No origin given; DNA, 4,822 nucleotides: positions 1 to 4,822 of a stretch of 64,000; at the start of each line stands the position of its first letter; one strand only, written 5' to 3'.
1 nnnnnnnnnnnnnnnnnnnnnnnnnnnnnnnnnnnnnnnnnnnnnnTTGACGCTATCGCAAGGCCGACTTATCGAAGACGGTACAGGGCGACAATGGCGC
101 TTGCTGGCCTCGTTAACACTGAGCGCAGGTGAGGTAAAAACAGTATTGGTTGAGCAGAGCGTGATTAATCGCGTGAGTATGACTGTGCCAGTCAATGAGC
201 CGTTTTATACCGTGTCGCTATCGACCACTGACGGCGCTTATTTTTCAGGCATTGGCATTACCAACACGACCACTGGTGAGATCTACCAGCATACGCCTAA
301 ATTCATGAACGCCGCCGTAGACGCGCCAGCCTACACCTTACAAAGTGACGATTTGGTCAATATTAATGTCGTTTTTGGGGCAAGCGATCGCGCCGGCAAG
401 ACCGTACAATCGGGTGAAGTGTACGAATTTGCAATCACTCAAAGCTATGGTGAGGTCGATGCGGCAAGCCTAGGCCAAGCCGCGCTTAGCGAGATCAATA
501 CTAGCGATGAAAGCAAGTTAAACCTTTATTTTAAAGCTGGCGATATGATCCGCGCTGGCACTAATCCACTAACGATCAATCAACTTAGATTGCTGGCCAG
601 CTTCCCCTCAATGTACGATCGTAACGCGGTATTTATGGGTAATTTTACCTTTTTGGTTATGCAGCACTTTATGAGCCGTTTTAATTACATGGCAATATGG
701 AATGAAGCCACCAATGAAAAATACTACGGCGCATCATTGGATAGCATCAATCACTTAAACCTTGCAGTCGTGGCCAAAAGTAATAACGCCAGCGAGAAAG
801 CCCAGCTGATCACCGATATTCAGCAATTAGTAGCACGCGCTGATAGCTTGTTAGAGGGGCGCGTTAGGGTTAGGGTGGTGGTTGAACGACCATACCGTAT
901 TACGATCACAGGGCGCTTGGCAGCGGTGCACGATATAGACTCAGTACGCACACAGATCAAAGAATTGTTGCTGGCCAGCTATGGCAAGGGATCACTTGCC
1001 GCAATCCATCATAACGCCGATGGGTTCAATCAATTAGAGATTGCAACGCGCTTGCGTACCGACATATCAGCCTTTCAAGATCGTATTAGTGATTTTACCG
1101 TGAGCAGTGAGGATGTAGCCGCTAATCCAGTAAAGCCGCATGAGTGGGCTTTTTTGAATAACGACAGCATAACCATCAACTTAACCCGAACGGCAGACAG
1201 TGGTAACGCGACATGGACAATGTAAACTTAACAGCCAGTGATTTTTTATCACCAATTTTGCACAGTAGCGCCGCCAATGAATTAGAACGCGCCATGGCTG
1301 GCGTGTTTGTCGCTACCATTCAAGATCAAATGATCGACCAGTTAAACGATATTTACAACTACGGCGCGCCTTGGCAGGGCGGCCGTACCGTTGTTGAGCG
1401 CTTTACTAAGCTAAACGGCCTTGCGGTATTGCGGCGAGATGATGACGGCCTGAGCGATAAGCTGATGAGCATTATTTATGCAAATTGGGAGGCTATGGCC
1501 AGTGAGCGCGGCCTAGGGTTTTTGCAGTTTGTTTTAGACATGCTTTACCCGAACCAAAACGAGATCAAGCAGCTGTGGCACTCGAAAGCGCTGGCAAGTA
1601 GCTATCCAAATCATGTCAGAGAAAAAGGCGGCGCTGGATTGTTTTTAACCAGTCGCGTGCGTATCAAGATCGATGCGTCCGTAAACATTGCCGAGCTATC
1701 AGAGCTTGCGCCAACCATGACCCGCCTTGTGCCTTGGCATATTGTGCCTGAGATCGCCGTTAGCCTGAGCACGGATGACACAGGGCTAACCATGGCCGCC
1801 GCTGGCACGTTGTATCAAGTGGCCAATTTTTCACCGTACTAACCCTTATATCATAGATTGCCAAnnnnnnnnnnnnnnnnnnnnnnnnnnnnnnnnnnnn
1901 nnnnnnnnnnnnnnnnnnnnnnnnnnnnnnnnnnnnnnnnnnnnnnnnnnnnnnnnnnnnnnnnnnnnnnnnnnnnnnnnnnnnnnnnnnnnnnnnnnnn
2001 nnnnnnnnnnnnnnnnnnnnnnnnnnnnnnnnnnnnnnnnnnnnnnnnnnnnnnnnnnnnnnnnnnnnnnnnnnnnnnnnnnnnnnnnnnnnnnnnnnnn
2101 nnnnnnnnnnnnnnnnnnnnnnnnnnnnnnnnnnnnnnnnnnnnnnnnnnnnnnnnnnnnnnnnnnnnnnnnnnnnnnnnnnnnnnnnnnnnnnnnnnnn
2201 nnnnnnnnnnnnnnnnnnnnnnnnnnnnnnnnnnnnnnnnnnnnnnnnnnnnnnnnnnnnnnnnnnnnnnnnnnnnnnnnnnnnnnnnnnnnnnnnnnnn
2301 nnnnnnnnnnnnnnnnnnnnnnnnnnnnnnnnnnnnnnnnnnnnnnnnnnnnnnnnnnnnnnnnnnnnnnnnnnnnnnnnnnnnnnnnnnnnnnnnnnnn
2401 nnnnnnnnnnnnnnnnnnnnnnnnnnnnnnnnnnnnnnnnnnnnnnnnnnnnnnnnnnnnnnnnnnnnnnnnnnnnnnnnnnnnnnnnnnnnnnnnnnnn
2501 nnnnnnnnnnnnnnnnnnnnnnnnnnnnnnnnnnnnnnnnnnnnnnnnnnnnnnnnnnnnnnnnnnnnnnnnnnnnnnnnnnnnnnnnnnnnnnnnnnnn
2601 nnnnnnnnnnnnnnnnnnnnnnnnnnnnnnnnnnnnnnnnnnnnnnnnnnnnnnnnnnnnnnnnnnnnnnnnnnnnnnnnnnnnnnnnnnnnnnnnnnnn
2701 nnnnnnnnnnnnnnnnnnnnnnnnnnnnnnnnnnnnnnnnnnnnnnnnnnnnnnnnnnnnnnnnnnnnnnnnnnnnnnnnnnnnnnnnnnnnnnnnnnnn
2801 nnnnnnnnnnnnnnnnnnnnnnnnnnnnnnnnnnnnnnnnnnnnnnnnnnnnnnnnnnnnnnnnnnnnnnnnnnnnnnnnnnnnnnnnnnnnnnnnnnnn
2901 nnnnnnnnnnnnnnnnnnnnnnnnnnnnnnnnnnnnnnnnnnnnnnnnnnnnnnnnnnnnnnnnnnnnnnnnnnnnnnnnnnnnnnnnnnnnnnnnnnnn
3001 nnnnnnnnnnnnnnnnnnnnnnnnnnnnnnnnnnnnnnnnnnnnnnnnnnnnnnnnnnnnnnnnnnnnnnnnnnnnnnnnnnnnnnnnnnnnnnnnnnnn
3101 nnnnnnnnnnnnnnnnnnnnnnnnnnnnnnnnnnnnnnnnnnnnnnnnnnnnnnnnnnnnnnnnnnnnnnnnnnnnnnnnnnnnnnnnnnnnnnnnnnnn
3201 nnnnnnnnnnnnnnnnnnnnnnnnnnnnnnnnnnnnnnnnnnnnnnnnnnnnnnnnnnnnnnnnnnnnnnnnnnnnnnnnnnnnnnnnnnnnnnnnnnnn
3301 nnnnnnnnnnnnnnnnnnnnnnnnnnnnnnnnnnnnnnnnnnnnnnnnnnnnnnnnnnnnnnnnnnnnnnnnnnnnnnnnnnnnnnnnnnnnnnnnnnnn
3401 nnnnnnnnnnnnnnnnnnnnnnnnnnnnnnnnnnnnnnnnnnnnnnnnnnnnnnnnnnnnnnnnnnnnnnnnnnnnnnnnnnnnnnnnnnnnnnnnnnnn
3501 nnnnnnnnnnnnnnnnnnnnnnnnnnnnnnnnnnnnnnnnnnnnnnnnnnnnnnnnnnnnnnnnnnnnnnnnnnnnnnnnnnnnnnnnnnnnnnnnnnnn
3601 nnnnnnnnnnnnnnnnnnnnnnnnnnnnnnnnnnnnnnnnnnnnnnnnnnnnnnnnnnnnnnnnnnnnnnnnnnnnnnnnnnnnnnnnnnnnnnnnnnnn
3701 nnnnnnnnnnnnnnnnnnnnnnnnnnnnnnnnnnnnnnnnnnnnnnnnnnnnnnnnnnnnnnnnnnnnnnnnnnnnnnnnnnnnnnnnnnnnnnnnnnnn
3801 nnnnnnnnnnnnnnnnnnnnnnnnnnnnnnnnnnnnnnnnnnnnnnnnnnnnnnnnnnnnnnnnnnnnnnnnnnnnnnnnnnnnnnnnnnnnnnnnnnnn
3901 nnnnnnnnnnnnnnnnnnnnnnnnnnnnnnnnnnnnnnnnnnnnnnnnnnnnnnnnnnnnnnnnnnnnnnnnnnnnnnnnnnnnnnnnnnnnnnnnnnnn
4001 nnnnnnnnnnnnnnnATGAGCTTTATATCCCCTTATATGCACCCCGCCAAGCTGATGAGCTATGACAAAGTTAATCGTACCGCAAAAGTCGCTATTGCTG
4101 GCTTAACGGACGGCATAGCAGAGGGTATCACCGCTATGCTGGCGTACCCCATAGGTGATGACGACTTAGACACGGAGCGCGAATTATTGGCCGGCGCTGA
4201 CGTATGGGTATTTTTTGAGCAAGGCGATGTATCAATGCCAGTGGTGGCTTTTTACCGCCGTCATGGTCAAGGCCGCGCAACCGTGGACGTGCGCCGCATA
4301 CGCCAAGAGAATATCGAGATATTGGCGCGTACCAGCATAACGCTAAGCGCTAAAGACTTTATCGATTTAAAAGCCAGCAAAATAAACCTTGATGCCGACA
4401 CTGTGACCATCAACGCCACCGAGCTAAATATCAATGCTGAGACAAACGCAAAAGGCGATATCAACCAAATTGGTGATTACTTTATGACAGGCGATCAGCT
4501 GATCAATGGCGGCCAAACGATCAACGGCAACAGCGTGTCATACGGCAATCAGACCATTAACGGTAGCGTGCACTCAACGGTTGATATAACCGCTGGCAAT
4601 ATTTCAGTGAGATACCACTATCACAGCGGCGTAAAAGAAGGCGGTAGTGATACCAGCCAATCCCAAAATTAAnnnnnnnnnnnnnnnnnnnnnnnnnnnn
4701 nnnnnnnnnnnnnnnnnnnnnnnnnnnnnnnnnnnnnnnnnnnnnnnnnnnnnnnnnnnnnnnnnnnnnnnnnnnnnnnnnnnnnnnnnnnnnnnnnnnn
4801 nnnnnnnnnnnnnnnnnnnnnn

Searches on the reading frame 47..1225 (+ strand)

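Call 88: search_protein_families(library=phrogs, proteins=[window:47-1225:+], max_evalue=0.00001)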
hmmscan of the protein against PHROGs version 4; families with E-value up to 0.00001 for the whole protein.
window:47-1225:+ (392 aa): 1 family
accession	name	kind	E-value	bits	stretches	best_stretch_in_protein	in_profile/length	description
phrog_1369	-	tail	5.3e-100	336.5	1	2-392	99-489/489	baseplate protein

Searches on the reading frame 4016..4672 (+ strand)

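Call 88: search_protein_families(library=phrogs, proteins=[window:4016-4672:+], max_evalue=0.00001)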
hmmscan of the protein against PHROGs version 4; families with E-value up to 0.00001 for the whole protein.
window:4016-4672:+ (218 aa): 3 families
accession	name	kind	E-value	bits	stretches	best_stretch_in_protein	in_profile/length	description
phrog_5911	-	tail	4.7e-18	64.1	1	11-192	7-144/3089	tail protein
phrog_11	-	tail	2.6e-13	48.9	1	8-214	20-178/1960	baseplate spike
phrog_3216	-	tail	1.9e-08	35.3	1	94-214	208-323/325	baseplate assembly protein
